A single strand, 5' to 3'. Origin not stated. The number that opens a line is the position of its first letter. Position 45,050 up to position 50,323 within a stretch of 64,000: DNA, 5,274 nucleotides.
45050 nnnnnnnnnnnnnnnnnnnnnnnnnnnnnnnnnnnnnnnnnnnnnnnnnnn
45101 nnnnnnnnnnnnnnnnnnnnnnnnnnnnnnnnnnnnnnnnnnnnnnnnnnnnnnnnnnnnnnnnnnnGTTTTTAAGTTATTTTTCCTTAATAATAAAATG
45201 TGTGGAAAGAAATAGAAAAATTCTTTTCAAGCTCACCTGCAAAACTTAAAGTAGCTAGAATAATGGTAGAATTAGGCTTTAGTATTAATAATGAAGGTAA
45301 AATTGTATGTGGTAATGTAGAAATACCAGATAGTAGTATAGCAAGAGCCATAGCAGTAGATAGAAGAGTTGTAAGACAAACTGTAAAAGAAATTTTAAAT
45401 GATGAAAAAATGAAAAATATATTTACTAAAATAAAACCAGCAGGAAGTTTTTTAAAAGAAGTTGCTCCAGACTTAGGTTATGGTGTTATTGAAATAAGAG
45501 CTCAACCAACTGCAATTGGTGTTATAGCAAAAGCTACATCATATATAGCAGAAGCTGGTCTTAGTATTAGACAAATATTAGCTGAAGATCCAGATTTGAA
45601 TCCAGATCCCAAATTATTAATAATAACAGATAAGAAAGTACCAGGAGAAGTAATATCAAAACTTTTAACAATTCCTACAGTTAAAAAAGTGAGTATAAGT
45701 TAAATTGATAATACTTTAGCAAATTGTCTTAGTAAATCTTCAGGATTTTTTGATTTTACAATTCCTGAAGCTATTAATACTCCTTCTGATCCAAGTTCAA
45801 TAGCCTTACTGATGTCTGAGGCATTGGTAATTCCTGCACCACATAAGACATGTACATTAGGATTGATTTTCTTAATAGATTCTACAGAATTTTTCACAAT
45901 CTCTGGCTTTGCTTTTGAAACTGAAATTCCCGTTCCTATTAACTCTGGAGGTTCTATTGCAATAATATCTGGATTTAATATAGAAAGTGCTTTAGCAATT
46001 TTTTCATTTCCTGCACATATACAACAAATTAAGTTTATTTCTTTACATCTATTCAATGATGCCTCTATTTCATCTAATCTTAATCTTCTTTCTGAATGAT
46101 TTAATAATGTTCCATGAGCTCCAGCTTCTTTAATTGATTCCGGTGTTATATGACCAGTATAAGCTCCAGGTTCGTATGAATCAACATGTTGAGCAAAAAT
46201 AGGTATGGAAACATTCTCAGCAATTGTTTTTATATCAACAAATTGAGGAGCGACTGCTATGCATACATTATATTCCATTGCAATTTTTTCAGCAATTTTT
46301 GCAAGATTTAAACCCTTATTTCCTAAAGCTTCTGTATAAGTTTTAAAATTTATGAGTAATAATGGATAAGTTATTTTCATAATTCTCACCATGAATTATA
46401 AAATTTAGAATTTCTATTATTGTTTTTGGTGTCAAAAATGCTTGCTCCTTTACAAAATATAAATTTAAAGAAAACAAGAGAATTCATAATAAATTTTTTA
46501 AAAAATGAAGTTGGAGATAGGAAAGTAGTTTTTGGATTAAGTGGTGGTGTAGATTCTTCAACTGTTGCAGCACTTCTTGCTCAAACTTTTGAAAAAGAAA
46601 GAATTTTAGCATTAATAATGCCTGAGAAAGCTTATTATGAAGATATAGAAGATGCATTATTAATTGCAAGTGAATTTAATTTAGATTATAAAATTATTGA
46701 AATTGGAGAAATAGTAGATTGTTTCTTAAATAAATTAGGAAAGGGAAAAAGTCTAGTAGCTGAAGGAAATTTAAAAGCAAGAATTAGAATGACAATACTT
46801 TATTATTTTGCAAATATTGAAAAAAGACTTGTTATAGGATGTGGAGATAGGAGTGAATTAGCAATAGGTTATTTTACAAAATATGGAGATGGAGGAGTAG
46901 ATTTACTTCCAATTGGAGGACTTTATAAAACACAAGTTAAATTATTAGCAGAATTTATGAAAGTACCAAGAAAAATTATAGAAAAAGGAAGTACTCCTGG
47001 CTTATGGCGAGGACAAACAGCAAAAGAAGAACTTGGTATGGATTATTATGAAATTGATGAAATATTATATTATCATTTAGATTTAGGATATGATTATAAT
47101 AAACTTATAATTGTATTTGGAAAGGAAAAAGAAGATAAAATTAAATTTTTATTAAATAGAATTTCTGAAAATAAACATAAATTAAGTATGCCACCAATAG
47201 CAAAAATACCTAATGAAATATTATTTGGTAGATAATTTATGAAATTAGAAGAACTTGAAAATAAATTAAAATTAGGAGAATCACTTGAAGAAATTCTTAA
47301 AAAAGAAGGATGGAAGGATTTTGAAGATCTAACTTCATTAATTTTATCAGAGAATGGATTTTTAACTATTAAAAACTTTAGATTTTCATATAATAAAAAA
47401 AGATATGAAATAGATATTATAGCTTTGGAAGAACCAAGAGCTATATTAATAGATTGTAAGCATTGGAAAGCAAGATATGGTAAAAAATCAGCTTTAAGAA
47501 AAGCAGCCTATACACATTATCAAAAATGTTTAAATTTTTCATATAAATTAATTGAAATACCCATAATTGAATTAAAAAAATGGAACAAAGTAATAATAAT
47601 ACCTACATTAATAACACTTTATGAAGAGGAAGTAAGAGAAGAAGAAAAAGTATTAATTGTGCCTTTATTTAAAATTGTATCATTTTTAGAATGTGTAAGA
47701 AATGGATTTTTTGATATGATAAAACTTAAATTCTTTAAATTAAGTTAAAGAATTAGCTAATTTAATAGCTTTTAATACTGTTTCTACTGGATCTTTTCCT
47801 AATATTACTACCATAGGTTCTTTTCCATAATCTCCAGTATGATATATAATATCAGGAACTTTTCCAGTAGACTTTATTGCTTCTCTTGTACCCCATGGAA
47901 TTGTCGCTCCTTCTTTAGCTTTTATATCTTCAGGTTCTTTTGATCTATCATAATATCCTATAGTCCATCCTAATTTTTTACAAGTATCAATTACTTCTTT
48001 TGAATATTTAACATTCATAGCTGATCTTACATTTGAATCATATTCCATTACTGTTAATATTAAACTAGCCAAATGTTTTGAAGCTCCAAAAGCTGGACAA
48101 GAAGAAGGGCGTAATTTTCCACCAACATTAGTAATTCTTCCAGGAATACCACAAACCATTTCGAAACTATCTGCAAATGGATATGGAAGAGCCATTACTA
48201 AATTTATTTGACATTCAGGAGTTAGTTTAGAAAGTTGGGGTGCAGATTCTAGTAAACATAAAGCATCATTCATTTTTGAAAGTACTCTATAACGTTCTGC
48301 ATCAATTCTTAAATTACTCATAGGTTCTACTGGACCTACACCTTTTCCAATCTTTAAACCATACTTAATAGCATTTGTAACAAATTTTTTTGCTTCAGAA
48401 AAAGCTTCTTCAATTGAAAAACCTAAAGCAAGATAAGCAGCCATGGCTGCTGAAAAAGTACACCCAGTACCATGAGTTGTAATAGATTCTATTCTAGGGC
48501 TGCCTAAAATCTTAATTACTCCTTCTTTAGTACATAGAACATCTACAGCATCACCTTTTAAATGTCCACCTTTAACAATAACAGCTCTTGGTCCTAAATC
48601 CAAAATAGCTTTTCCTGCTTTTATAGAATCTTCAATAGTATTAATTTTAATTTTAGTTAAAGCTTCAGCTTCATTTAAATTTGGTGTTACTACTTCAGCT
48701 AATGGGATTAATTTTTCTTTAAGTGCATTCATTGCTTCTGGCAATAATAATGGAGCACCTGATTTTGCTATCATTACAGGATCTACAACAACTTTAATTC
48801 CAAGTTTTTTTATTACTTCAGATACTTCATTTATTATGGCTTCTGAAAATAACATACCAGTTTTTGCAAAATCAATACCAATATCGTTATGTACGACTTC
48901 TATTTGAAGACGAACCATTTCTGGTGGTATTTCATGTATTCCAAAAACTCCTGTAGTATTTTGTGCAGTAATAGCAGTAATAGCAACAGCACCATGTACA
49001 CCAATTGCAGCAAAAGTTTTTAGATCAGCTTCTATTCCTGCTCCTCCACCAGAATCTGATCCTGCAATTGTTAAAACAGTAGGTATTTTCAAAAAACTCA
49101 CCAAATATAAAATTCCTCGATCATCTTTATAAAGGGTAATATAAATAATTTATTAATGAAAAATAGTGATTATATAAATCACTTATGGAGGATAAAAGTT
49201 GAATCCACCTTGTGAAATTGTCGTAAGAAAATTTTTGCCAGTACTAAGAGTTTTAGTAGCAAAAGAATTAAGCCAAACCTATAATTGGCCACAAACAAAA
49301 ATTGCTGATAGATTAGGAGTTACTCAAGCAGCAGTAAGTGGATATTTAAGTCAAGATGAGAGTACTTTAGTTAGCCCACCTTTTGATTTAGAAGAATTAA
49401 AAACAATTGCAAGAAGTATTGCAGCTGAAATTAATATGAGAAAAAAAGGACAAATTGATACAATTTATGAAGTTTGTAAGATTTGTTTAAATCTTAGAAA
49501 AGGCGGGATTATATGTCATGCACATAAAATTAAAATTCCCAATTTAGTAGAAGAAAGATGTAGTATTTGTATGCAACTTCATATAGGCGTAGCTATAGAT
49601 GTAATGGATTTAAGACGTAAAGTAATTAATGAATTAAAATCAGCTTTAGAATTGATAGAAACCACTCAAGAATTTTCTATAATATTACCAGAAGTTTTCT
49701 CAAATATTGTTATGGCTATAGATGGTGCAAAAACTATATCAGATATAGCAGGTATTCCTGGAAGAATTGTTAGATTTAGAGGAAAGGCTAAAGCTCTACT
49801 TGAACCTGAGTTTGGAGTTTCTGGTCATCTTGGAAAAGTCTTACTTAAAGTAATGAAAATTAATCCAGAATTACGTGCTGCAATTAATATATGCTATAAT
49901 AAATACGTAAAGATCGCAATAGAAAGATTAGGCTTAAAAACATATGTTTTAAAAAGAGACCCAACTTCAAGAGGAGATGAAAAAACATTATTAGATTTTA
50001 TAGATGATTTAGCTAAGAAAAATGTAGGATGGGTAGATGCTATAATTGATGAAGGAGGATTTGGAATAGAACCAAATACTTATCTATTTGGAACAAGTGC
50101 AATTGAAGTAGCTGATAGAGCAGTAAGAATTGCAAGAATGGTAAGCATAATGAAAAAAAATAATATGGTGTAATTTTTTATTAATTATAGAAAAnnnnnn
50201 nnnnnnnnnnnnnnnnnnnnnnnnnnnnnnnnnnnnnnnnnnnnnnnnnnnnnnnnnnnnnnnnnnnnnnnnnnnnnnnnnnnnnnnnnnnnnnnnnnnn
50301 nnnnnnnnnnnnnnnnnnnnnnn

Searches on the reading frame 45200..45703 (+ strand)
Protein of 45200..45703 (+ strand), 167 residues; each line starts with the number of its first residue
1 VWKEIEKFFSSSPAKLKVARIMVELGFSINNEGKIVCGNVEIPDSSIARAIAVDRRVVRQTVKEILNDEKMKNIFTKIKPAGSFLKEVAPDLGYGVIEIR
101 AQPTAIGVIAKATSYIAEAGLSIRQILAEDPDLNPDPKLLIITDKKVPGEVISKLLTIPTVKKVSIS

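Call 6: search_protein_families(library=ncbifam, proteins=[window:45200-45703:+], max_evalue=0.00001)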
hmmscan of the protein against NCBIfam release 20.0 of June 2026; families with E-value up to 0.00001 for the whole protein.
window:45200-45703:+ (167 aa): 1 family
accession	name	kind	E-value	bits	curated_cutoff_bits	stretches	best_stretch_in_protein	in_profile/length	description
NF053754.1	TrpY_fam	subfamily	7.2e-62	208.2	180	1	2-164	1-163/163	TrpY family transcription regulator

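Call 7: search_protein_families(library=pfam, proteins=[window:45200-45703:+], max_evalue=0.00001)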
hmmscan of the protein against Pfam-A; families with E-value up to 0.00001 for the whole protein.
window:45200-45703:+ (167 aa): 0 families

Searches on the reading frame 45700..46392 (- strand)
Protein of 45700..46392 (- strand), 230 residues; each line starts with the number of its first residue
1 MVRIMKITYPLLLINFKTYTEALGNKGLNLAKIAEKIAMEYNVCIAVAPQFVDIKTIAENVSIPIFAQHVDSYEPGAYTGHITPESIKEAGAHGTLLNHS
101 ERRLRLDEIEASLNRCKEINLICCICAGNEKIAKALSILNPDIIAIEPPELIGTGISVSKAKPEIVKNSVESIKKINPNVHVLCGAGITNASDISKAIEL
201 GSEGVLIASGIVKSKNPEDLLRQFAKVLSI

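Call 6: search_protein_families(library=ncbifam, proteins=[window:45700-46392:-], max_evalue=0.00001)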
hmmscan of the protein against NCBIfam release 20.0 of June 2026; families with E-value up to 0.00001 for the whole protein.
window:45700-46392:- (230 aa): 9 families
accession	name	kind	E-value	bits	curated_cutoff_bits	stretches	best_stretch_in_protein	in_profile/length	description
NF003302.0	PRK04302.1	subfamily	4.3e-93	311.1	132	1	8-228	2-222/223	triose-phosphate isomerase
TIGR00419.1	tim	equivalog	4.9e-61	206.5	130.6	1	12-214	2-227/228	triose-phosphate isomerase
NF011163.0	PRK14565.1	equivalog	5.8e-10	39.3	298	1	15-226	8-236/240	triosephosphate isomerase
NF010569.0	PRK13962.1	equivalog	7.2e-10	37.7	883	1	30-127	418-521/645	bifunctional phosphoglycerate kinase/triosephosphate isomerase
NF000728.0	PRK00042.3-2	equivalog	8.7e-10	38.5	255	1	33-114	23-102/231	triose-phosphate isomerase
NF000722.0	PRK00042.2-1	equivalog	4.8e-08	32.6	293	1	42-130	36-131/256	triose-phosphate isomerase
NF012036.0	PRK15492.1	equivalog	2.4e-07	30.4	509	1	29-115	26-119/261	triosephosphate isomerase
NF011497.0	PRK14905.1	equivalog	2.6e-07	30.3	485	1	28-114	26-119/357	triosephosphate isomerase/PTS system glucose/sucrose-specific transporter subunit IIB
TIGR00343.1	TIGR00343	equivalog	3.3e-06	26.8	438.45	0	178-221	199-241/287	pyridoxal 5'-phosphate synthase lyase subunit PdxS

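Call 7: search_protein_families(library=pfam, proteins=[window:45700-46392:-], max_evalue=0.00001)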
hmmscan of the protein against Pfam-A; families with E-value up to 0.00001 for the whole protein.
window:45700-46392:- (230 aa): 2 families
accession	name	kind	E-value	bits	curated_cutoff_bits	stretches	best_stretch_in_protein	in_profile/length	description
PF00121.24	TIM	-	1e-42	146.8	20.1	1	10-221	1-242/245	Triosephosphate isomerase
PF05690.20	ThiG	-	3.9e-07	30.1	23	1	170-225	167-221/247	Thiazole biosynthesis protein ThiG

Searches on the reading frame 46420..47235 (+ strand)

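Call 6: search_protein_families(library=ncbifam, proteins=[window:46420-47235:+], max_evalue=0.00001)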
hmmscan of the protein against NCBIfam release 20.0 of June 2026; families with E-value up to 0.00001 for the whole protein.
window:46420-47235:+ (271 aa): 11 families
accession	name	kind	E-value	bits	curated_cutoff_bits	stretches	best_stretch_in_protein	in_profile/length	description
NF010587.0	PRK13980.1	equivalog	2.7e-87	292.3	255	1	11-265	6-262/267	NAD+ synthase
TIGR00552.1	nadE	equivalog_domain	2.1e-68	230.2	63.65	1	18-261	8-242/251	NAD(+) synthase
NF002048.0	PRK00876.1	subfamily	6.2e-40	137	313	2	111-218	169-278/330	NAD(+) synthase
NF010588.0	PRK13981.1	equivalog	2.8e-34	118.4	479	1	32-256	284-519/546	NAD+ synthase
NF001979.1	PRK00768.1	equivalog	1.2e-30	106.9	250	1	14-216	19-236/266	NAD(+) synthase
NF002730.0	PRK02628.1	equivalog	1.6e-15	56.3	473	1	31-180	357-519/677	NAD(+) synthase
NF000848.1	PRK00074.1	equivalog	2.5e-10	39.5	400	1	12-106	192-285/512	glutamine-hydrolyzing GMP synthase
TIGR00884.1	guaA_Cterm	equivalog_domain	1.4e-09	37.8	338.75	1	24-106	7-87/310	glutamine-hydrolyzing GMP synthase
NF001138.1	PRK00143.1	equivalog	1e-06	28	284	0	35-96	1-69/345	tRNA 2-thiouridine(34) synthase MnmA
TIGR00268.2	TIGR00268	equivalog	4.1e-06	26.3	150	0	34-98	14-79/259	ATP-dependent sacrificial sulfur transferase LarE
TIGR00420.1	trmU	equivalog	5e-06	25.6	236.95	0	35-96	2-72/351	tRNA 2-thiouridine(34) synthase MnmA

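Call 7: search_protein_families(library=pfam, proteins=[window:46420-47235:+], max_evalue=0.00001)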
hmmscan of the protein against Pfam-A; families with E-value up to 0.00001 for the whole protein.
window:46420-47235:+ (271 aa): 2 families
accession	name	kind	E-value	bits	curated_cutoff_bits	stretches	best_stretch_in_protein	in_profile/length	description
PF02540.23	NAD_synthase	-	4.6e-69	232.7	21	1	23-258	9-242/242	NAD synthase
PF00733.27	Asn_synthase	-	4.9e-06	26.9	21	1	31-93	15-77/354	Asparagine synthase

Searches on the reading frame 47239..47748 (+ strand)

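Call 6: search_protein_families(library=ncbifam, proteins=[window:47239-47748:+], max_evalue=0.00001)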
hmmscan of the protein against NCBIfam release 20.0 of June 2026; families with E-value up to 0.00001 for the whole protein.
window:47239-47748:+ (169 aa): 0 families

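Call 7: search_protein_families(library=pfam, proteins=[window:47239-47748:+], max_evalue=0.00001)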
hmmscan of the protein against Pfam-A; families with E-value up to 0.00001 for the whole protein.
window:47239-47748:+ (169 aa): 2 families
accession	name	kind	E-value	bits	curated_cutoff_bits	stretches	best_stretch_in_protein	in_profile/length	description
PF04471.18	Mrr_cat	-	5.2e-06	27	21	1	21-83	2-64/115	Restriction endonuclease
PF08378.17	NERD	-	8.1e-06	26.8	22.1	0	35-82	12-64/111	Nuclease-related domain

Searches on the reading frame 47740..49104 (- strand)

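Call 6: search_protein_families(library=ncbifam, proteins=[window:47740-49104:-], max_evalue=0.00001)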
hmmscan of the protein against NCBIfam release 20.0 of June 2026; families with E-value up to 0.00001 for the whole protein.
window:47740-49104:- (454 aa): 15 families
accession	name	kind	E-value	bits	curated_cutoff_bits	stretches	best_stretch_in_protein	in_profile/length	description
NF006346.0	PRK08573.1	equivalog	3.1e-175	583.3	528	1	7-450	4-449/450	bifunctional hydroxymethylpyrimidine kinase/phosphomethylpyrimidine kinase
TIGR00097.1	HMP-P_kinase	equivalog_domain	2e-97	325.4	204.95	1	10-260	1-252/254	bifunctional hydroxymethylpyrimidine kinase/phosphomethylpyrimidine kinase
NF011301.0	PRK14713.1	equivalog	6.4e-73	246.3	512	1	6-269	20-287/534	bifunctional hydroxymethylpyrimidine kinase/phosphomethylpyrimidine kinase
NF009077.0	PRK12412.1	equivalog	5.3e-65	219.5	385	1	7-260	3-260/274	pyridoxine/pyridoxal/pyridoxamine kinase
NF007070.0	PRK09517.1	equivalog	3.2e-62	210.9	761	1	6-264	240-502/755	multifunctional thiamine-phosphate pyrophosphorylase/synthase/phosphomethylpyrimidine kinase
NF009259.0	PRK12616.1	equivalog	2.8e-59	201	390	1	9-268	5-268/270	bifunctional hydroxymethylpyrimidine kinase/phosphomethylpyrimidine kinase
NF009078.0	PRK12413.1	equivalog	1.7e-44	152.4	225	1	9-248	5-242/253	bifunctional hydroxymethylpyrimidine kinase/phosphomethylpyrimidine kinase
TIGR00687.1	pyridox_kin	equivalog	1.2e-16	60.9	144.5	1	88-253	91-262/288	pyridoxal kinase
NF006034.0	PRK08176.1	equivalog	1.4e-16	60.6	342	1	100-249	117-267/283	pyridoxine/pyridoxal/pyridoxamine kinase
NF004398.0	PRK05756.1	equivalog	4.4e-16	59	292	1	89-248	92-256/287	pyridoxal kinase PdxY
NF005491.0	PRK07105.1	equivalog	7e-16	58.4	231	1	20-252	18-260/286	pyridoxamine kinase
TIGR02152.1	D_ribokin_bact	equivalog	2e-14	53.7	299.65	1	93-241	145-276/298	ribokinase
NF008353.0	PRK11142.1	equivalog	1.2e-10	41.4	341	1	119-240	162-278/307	ribokinase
TIGR03168.1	1-PFK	subfamily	2.8e-09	36.3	216.4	1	113-241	154-277/305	hexose kinase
TIGR03828.1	pfkB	equivalog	2.6e-08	33.2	292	1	92-245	147-281/305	1-phosphofructokinase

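Call 7: search_protein_families(library=pfam, proteins=[window:47740-49104:-], max_evalue=0.00001)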
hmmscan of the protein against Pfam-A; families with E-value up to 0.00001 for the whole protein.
window:47740-49104:- (454 aa): 3 families
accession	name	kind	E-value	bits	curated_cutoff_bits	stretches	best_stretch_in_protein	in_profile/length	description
PF08543.17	Phos_pyr_kin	-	4e-93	311.8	27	1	17-259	1-245/246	Phosphomethylpyrimidine kinase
PF10120.14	ThiN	-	7.6e-58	195.3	25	1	278-447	2-164/165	Thiamine-phosphate synthase ThiN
PF00294.29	PfkB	-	9.9e-15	55.1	25.8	1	87-236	144-280/302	pfkB family carbohydrate kinase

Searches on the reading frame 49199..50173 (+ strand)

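Call 6: search_protein_families(library=ncbifam, proteins=[window:49199-50173:+], max_evalue=0.00001)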
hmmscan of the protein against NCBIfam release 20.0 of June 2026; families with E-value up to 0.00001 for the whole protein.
window:49199-50173:+ (324 aa): 1 family
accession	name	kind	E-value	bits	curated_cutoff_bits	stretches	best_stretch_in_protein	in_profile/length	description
NF006346.0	PRK08573.1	equivalog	1.8e-29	102.8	528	1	134-312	264-449/450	bifunctional hydroxymethylpyrimidine kinase/phosphomethylpyrimidine kinase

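Call 7: search_protein_families(library=pfam, proteins=[window:49199-50173:+], max_evalue=0.00001)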
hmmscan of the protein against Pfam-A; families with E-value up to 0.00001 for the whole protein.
window:49199-50173:+ (324 aa): 1 family
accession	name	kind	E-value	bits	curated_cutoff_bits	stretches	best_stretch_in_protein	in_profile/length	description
PF10120.14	ThiN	-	7.4e-47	159.6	25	1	145-309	1-164/165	Thiamine-phosphate synthase ThiN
